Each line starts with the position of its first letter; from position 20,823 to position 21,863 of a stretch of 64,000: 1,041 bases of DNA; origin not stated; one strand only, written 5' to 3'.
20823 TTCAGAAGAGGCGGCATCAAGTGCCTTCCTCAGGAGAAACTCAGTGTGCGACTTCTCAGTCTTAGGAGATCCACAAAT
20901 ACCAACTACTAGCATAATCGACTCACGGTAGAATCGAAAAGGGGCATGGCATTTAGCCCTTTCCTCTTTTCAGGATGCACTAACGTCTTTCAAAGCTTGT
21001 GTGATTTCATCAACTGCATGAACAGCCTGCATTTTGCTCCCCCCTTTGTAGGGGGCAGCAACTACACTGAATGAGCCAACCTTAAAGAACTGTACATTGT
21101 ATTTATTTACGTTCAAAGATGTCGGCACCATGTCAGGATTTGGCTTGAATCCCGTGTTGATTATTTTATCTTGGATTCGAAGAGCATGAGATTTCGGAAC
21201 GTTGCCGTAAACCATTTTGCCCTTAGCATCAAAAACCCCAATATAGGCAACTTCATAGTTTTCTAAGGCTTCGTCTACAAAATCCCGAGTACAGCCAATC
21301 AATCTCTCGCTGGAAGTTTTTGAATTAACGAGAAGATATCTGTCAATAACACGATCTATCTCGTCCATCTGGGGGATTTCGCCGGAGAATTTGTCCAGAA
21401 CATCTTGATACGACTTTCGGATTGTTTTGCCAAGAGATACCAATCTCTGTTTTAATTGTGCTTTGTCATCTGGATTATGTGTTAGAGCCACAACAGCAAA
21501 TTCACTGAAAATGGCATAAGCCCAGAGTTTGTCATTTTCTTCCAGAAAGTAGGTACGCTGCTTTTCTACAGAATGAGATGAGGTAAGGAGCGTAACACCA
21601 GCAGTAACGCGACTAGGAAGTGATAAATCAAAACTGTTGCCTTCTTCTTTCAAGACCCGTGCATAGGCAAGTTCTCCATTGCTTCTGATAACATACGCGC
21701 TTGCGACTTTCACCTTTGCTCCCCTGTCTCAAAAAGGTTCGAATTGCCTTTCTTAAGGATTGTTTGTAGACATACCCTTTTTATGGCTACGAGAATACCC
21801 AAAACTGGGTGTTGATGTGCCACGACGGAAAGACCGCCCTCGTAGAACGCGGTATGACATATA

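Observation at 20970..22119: Tandem roadblock/longin-like domain protein next to a small winged-helix protein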

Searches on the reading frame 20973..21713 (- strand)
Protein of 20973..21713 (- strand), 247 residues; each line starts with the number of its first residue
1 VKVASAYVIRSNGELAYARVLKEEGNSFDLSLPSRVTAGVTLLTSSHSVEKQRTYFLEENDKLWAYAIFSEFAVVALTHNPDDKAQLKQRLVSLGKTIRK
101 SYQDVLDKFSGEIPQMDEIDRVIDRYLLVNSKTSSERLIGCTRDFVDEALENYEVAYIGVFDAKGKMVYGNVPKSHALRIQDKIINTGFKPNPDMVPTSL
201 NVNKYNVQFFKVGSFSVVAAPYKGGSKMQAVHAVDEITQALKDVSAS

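Call 3: search_protein_families(library=pfam, proteins=[window:20973-21713:-], max_evalue=1)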
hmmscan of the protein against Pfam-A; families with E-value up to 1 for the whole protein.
window:20973-21713:- (247 aa): 3 families
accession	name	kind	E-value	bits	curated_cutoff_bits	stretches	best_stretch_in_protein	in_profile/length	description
PF17340.7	DUF5370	-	0.014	15.7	25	1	108-128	39-59/63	Family of unknown function (DUF5370)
PF05228.19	CHASE4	-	0.033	14.7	26.2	1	144-174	37-63/140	CHASE4 domain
PF07309.16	FlaF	-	0.052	14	23.6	1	44-123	34-109/113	Flagellar protein FlaF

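Call 4: search_protein_families(library=ncbifam, proteins=[window:20973-21713:-], max_evalue=1)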
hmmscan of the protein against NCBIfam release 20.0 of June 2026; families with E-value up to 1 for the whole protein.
window:20973-21713:- (247 aa): 1 family
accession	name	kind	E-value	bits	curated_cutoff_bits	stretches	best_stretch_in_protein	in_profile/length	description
NF009435.1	PRK12794.1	equivalog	0.03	14.4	91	1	47-123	39-109/116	flagellar biosynthesis regulator FlaF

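Call 5: find_homologous_proteins(query=window:20973-21713:-, max_evalue=0.001)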
Query window:20973-21713:- (247 aa): 5 proteins with E <= 0.001 among 558 candidates.
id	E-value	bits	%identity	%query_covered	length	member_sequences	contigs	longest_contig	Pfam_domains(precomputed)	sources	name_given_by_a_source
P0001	6.5e-157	538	100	100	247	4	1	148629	-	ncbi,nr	ncbi:MAG: hypothetical protein GF309_00660 [Candidatus Lokiarchaeota archaeon]|nr:hypothetical prote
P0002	4.3e-131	453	85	100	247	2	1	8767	-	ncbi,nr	ncbi:MAG: hypothetical protein KGY80_11835 [Candidatus Thorarchaeota archaeon]|nr:hypothetical prote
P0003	2.5e-127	441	83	100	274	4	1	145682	-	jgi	-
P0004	1.2e-111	390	71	100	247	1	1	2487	-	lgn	-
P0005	7.9e-99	348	64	100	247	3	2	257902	-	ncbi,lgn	ncbi:MAG: hypothetical protein R6V83_09890 [Candidatus Thorarchaeota archaeon]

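Call 6: search_solved_structures(query=window:20973-21713:-, max_evalue=10)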
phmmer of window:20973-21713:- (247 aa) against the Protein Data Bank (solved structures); distinct sequences matched with E-value up to 10: 2.
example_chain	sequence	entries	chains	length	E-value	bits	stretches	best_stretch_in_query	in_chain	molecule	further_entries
8iu7_A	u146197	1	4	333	0.13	14.9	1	120-188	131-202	Bifunctional oligoribonuclease and PAP phosphatase NrnA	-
6cgh_A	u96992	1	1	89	0.14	14.8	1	99-152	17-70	DnaJ homolog subfamily C member 2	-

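Call 12: find_encoding_contigs(protein=P0005, flank=6000, max_places=3)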
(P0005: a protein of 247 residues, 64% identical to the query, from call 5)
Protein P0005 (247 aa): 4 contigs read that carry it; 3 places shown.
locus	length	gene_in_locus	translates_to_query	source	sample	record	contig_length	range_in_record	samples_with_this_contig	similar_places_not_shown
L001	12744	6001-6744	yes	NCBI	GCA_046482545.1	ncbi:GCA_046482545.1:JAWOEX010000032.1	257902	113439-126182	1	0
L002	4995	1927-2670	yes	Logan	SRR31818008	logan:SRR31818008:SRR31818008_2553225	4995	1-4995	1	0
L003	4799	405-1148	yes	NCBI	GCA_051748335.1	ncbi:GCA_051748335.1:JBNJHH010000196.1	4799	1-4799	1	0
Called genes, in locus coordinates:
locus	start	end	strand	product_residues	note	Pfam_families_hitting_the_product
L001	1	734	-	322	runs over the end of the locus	PF00676:E1_dh, PF02775:TPP_enzyme_C (weak)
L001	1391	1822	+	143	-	PF08241:Methyltransf_11 (weak), PF08242:Methyltransf_12 (weak), PF13649:Methyltransf_25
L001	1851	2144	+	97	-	-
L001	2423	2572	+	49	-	-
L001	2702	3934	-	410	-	-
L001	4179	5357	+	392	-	PF00753:Lactamase_B, PF19583:ODP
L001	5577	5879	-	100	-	PF14947:HTH_45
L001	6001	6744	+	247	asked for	-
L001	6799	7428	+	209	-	PF02525:Flavodoxin_2 (weak), PF03358:FMN_red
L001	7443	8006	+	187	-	PF02572:CobA_CobO_BtuR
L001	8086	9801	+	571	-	PF01642:MM_CoA_mutase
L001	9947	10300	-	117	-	-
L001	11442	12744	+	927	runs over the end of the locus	PF00690:Cation_ATPase_N, PF00122:E1-E2_ATPase, PF00702:Hydrolase, PF13246:Cation_ATPase, PF00689:Cation_ATPase_C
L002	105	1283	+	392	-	PF00753:Lactamase_B, PF19583:ODP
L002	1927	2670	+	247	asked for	-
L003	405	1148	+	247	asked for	-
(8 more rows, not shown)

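Call 13: find_encoding_contigs(protein=P0003, flank=6000, max_places=3)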
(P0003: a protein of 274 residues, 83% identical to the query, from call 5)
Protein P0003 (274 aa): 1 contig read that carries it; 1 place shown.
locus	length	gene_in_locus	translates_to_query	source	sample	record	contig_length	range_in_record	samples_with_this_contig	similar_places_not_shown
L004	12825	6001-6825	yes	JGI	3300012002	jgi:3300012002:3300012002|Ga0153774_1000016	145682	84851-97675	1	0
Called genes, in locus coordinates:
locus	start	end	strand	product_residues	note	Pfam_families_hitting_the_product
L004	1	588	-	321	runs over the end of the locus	PF02779:Transket_pyr, PF02780:Transketolase_C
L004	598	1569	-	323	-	PF00676:E1_dh, PF02775:TPP_enzyme_C (weak)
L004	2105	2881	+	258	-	PF08241:Methyltransf_11 (weak), PF08242:Methyltransf_12, PF13649:Methyltransf_25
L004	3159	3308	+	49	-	-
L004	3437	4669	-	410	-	-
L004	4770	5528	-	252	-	-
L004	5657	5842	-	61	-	-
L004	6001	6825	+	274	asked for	-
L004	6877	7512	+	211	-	PF02525:Flavodoxin_2 (weak), PF03358:FMN_red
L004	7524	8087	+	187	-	PF02572:CobA_CobO_BtuR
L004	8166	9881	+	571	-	PF01642:MM_CoA_mutase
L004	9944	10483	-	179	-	-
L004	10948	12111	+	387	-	PF07690:MFS_1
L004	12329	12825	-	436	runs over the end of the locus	PF00202:Aminotran_3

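Call 14: predict_structure(alignment_id=A1)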
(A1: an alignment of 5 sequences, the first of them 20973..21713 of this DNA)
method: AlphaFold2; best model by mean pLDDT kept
length: 247 residues; sequences in the alignment: 5
mean_pLDDT: 64.0   pTM: 0.43
mean pLDDT of the five models: 64.0, 61.6, 57.3, 52.5, 42.4
residues with pLDDT >= 90: 0; 70-90: 95; 50-70: 107; < 50: 45
segments of 3 or more residues with pLDDT < 50: 23-32, 34-50, 109-114, 129-137
pLDDT, mean of each block of 10 residues (from residue 1): 67 66 47 47 42 65 72 73 70 73 58 54 58 46 69 76 77 78 67 55 62 75 67 73 59
secondary structure, 60 per line:
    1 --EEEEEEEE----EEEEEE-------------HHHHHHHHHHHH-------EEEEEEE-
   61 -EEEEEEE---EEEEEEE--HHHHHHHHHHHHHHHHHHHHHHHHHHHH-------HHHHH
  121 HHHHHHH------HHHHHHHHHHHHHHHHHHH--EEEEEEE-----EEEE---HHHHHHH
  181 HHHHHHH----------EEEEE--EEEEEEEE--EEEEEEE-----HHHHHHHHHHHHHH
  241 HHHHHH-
elements in order: E3-10 E15-20 H34-45 E53-59 E62-68 E72-78 H81-108 H116-127 H134-152 E155-161 E167-170 H174-187 E198-202 E205-212 E215-221 H227-246

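Call 37: search_solved_structures(query=A1, max_evalue=10, show_alignments=2)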
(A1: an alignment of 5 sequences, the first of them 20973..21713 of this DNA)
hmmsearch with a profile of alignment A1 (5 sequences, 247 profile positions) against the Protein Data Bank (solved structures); distinct sequences matched with E-value up to 10: 7.
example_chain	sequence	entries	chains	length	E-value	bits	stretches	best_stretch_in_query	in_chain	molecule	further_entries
6cgh_A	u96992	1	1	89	0.0023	20.4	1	99-152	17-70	DnaJ homolog subfamily C member 2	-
6ait_A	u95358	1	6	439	0.66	12.3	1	38-88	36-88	Beta-barrel assembly-enhancing protease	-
6sar_A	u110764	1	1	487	0.78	12.1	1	38-88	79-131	Beta-barrel assembly-enhancing protease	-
28jr_F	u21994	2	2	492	0.81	12.1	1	38-88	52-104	Beta-barrel assembly-enhancing protease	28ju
28jq_F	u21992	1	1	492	0.81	12.1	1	38-88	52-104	Beta-barrel assembly-enhancing protease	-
28jl_F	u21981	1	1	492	0.81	12.1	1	38-88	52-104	Beta-barrel assembly-enhancing protease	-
2lse_A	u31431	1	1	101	1.1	11.7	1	116-197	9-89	Four Helix Bundle Protein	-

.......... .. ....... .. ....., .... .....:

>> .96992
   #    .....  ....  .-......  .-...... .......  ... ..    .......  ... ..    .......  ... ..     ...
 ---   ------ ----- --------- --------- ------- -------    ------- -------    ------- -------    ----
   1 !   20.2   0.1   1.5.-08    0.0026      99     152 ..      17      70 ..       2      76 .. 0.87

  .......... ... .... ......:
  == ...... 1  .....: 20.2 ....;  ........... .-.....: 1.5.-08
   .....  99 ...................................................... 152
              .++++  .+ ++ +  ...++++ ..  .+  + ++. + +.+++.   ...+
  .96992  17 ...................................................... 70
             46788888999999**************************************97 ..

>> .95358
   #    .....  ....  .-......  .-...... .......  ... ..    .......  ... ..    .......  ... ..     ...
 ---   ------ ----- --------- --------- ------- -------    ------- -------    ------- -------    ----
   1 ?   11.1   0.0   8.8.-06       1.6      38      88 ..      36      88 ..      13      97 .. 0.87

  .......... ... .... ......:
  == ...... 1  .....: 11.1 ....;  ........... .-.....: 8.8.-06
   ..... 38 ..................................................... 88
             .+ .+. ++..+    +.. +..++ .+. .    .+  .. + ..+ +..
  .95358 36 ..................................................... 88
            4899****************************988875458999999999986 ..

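Call 41: find_related_loci(query=A1, collection=genome_contigs, flank=8000)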
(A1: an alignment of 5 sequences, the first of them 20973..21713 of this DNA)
Query A1 (247 aa) in genome_contigs; peptide patterns used: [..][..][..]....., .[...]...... (x = any residue, [..] = any of these).
73 stretches matched a pattern; 1 encode a relative of the query (tblastn E <= 1e-3); 1 distinct loci.
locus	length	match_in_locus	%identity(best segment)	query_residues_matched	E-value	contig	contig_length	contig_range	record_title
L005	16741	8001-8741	64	1-247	2e-109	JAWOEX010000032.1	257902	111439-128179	MAG: Candidatus Thorarchaeota archaeon isolate BLK6-1.bin.124 k191_2142492, whole genome shotgun sequence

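Call 55: search_protein_representatives(alignment_id=A1)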
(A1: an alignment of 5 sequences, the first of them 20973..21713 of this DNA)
Query: 5 sequences, 247 profile positions. Proteins with E-value up to 0.001 (for the whole library): 31; up to 1e-10: 26; up to 1e-30: 23. The best 31 are listed.
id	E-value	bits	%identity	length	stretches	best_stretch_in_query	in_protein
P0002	1.4e-148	509.2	-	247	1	1-247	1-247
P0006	3.0e-55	203.5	-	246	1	3-244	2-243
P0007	2.9e-54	200.3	-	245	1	4-242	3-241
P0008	9.1e-54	198.6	-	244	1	5-243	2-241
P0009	2.5e-52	193.9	-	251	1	3-243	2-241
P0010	2.5e-51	190.6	-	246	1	5-242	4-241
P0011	6.4e-51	189.3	-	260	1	4-241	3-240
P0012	1.4e-50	188.2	-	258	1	5-243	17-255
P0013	1.2e-49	185.2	-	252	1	4-244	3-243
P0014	6.9e-49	182.6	-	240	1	9-240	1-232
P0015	9.6e-49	182.2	-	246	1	4-243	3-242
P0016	2.5e-48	180.8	-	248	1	5-241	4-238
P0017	2.8e-48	180.7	-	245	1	5-242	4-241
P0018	3.5e-48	180.3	-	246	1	3-244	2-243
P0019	4.2e-47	176.8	-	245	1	5-241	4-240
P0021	1.6e-44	168.3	-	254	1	6-242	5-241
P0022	1.5e-43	165.2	-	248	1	3-244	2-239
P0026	1.4e-37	145.6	-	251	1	3-242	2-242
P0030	3.1e-17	79.0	-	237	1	31-238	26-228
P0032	1.8e-10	56.8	-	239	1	6-227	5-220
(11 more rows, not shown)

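Call 58: search_protein_families(library=pfam, alignment_id=A2, max_evalue=0.1)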
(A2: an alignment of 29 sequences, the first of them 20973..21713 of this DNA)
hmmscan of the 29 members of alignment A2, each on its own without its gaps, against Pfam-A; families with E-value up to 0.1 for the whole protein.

A. member 1, window:20973-21713:- (247 aa): 3 families
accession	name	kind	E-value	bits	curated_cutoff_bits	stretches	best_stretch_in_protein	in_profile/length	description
PF17340.7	DUF5370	-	0.014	15.7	25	1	108-128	39-59/63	Family of unknown function (DUF5370)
PF05228.19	CHASE4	-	0.033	14.7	26.2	0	144-174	37-63/140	CHASE4 domain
PF07309.16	FlaF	-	0.052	14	23.6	1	44-123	34-109/113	Flagellar protein FlaF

B. families by the number of members that match (of 29 scanned): 11 families
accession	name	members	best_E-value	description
PF05228.19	CHASE4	5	0.028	CHASE4 domain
PF02743.24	dCache_1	2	0.02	Cache domain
PF19036.6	Fuz_longin_1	1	0.0057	First Longin domain of FUZ, MON1 and HPS1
PF17340.7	DUF5370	1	0.014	Family of unknown function (DUF5370)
PF22324.2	HTH_91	1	0.019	Winged helix domain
PF05816.16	TelA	1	0.021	Toxic anion resistance protein (TelA)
PF07309.16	FlaF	1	0.052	Flagellar protein FlaF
PF02261.22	Asp_decarbox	1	0.062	Aspartate decarboxylase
PF01055.32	Glyco_hydro_31_2nd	1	0.064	Glycosyl hydrolases family 31 TIM-barrel domain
PF11647.13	MLD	1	0.085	Membrane Localization Domain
PF03259.23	Robl_LC7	1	0.095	Roadblock/LC7 domain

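Call 59: search_solved_structures(query=A2, max_evalue=10, show_alignments=3)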
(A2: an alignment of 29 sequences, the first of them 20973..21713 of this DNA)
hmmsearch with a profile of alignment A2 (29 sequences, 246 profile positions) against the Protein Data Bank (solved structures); distinct sequences matched with E-value up to 10: 7.
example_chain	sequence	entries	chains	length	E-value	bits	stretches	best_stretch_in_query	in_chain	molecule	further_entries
6d9q_A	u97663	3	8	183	0.046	16.2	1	83-141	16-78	Hypoxanthine phosphoribosyltransferase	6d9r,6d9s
3h83_A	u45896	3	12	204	0.056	15.9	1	83-141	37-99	Hypoxanthine phosphoribosyltransferase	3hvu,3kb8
7pnt_L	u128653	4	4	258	0.47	12.9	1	104-153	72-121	28S ribosomal protein S15, mitochondrial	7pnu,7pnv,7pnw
5xkn_A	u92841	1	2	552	0.48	12.8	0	160-201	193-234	LRR receptor-like serine/threonine-protein kinase ERL2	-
5xkj_A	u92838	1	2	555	1.2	11.6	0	160-193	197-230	LRR receptor-like serine/threonine-protein kinase ERL1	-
5xjx_K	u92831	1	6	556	1.2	11.5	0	160-193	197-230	LRR receptor-like serine/threonine-protein kinase ERL1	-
5xjo_A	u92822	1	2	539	1.2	11.5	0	160-193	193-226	LRR receptor-like serine/threonine-protein kinase ERL1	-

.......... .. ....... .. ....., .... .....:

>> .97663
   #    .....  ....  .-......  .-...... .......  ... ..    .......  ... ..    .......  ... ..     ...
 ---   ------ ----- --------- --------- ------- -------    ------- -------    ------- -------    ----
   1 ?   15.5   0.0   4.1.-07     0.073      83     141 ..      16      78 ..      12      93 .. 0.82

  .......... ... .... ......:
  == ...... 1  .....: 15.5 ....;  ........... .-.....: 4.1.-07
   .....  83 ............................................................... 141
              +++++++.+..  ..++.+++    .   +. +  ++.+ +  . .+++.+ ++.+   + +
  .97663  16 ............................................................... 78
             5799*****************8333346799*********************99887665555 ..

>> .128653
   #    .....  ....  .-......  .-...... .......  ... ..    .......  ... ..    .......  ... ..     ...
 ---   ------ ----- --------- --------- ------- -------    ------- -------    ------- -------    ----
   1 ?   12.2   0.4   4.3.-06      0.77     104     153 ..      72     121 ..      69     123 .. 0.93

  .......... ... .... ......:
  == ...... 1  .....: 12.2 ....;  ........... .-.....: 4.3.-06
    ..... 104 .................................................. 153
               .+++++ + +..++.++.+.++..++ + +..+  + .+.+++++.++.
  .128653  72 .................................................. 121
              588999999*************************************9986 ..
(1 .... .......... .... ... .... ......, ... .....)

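Call 60: find_encoding_contigs(protein=P0006, flank=6000, max_places=3)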
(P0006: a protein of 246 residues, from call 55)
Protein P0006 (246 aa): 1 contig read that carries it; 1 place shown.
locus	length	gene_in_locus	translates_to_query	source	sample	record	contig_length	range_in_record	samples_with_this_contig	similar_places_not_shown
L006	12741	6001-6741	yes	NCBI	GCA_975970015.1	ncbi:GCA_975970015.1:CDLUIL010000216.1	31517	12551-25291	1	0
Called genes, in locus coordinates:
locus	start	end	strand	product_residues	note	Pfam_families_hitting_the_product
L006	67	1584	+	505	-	PF00209:SNF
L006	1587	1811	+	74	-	-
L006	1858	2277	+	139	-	-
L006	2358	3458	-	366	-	PF00149:Metallophos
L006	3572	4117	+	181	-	-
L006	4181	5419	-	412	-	-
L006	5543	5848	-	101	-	PF14947:HTH_45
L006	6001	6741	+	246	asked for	-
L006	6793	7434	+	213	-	PF02525:Flavodoxin_2, PF03358:FMN_red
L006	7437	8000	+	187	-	PF02572:CobA_CobO_BtuR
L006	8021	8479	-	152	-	-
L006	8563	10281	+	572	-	PF01642:MM_CoA_mutase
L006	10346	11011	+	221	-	PF13483:Lactamase_B_3, PF12706:Lactamase_B_2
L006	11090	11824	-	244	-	PF00106:adh_short, PF08659:KR, PF13561:adh_short_C2, PF23441:SDR (weak)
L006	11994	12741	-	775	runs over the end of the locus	-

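Call 61: find_encoding_contigs(protein=P0010, flank=6000, max_places=3)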
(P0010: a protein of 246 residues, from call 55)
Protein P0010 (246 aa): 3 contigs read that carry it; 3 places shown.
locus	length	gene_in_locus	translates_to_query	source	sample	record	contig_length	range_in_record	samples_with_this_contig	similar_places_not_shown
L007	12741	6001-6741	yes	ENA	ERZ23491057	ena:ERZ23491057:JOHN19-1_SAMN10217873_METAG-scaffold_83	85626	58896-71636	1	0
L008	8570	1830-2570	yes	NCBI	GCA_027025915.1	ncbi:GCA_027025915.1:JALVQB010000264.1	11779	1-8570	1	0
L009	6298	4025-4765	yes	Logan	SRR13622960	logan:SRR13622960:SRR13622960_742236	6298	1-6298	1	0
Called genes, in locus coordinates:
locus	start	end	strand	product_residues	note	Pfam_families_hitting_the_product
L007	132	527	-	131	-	-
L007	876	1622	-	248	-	PF00702:Hydrolase, PF12710:HAD, PF13344:Hydrolase_6 (faint), PF13419:HAD_2, PF13242:Hydrolase_like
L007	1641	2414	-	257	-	PF01144:CoA_trans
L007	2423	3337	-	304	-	PF01144:CoA_trans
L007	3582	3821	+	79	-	-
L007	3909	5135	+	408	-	-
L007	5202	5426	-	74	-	-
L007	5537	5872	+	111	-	-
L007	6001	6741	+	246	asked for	-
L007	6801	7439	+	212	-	PF02525:Flavodoxin_2, PF03358:FMN_red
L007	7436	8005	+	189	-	PF02572:CobA_CobO_BtuR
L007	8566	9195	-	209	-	-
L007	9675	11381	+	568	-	PF01642:MM_CoA_mutase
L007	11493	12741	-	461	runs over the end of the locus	-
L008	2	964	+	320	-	?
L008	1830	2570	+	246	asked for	-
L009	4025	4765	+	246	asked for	-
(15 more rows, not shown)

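Call 62: find_encoding_contigs(protein=P0026, flank=6000, max_places=2)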
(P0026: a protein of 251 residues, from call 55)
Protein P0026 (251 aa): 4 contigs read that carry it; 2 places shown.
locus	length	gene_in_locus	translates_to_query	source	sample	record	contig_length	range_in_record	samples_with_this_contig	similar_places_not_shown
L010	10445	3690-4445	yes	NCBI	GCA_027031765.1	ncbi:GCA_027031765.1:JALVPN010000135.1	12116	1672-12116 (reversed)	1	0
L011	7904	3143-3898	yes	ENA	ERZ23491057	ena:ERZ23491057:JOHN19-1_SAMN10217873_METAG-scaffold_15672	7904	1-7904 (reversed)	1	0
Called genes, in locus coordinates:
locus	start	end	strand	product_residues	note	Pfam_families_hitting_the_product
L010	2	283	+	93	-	?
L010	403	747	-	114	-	-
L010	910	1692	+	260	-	PF14801:TrmI-like_N (weak), PF01135:PCMT, PF08704:GCD14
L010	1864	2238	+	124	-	-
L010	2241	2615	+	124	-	PF12802:MarR_2, PF24034:DUF7343 (weak), PF01978:TrmB (weak)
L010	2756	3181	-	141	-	-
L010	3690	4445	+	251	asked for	-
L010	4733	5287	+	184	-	PF03358:FMN_red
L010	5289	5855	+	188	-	PF02572:CobA_CobO_BtuR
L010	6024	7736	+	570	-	PF01642:MM_CoA_mutase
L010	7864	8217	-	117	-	-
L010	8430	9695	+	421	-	-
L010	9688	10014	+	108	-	-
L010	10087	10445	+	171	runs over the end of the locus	PF00025:Arf, PF00071:Ras, PF08477:Roc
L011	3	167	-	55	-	?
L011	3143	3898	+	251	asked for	-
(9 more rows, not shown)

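Call 63: find_encoding_contigs(protein=P0030, flank=6000, max_places=2)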
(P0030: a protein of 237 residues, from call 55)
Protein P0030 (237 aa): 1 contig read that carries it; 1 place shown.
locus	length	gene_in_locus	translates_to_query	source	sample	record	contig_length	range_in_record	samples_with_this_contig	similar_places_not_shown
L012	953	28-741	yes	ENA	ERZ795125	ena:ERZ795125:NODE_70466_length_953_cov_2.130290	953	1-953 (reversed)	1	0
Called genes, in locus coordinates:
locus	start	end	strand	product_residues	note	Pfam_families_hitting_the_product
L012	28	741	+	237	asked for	-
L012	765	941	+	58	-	-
